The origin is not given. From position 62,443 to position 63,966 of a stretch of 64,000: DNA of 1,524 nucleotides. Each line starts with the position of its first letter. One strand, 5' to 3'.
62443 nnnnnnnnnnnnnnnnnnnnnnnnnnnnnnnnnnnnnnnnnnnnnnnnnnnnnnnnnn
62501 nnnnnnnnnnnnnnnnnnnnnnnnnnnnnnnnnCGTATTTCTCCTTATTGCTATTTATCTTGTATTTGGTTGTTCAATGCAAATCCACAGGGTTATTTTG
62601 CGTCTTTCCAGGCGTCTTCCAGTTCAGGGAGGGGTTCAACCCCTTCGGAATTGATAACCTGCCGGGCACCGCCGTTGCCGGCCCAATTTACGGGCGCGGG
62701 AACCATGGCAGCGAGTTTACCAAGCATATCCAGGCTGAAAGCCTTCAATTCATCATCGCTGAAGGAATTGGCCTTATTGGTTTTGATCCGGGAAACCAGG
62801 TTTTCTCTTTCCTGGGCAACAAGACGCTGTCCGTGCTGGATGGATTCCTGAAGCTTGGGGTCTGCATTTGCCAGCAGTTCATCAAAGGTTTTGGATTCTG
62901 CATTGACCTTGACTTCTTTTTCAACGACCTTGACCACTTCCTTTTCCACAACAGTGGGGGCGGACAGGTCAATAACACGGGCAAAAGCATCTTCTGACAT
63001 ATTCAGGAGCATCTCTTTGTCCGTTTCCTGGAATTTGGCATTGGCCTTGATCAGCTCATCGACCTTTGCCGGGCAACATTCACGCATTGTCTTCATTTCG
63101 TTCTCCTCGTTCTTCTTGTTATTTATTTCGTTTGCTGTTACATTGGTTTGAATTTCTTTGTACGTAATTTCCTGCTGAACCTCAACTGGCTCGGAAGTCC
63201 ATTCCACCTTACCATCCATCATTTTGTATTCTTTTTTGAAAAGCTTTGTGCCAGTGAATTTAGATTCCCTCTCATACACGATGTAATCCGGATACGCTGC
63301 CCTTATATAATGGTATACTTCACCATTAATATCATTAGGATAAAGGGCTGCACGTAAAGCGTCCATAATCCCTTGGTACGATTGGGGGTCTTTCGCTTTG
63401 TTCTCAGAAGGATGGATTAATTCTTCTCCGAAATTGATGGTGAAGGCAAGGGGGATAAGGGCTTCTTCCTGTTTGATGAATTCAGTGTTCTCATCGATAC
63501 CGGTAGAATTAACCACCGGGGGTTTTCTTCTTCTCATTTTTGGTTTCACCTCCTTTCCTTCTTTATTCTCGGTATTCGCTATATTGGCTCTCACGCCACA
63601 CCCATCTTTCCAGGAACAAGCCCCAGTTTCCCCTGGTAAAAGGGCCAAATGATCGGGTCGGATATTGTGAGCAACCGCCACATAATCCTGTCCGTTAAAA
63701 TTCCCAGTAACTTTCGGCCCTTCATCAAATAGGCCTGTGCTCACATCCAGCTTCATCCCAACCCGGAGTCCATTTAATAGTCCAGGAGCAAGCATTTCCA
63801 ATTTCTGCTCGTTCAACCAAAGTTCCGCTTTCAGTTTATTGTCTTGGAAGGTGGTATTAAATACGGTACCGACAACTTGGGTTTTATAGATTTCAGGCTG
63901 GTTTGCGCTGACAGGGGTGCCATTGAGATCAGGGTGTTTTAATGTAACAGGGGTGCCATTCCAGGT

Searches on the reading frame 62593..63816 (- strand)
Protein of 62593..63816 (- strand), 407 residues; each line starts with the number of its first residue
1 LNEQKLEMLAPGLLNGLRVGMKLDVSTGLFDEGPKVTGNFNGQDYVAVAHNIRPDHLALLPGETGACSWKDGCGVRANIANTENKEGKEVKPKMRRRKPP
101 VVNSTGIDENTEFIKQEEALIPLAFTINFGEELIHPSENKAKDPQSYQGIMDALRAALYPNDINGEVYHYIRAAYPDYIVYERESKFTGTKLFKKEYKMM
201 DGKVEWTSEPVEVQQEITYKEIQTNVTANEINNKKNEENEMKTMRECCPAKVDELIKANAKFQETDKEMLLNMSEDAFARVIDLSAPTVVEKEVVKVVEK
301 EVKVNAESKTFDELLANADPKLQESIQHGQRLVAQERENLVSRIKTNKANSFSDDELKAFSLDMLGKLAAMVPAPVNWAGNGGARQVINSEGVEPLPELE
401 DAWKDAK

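Call 9: search_protein_families(library=phrogs, proteins=[window:62593-63816:-], max_evalue=0.00001)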
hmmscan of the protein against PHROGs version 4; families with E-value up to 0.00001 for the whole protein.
window:62593-63816:- (407 aa): 1 family
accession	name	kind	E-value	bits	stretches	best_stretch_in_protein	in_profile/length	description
phrog_760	-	unknown function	1.5e-17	65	1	23-324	139-391/447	-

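Call 25: find_encoding_contigs(protein=window:62593-63816:-, flank=10000, max_places=2)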
Protein window:62593-63816:- (407 aa): no gene with exactly this product is on record in the collection.
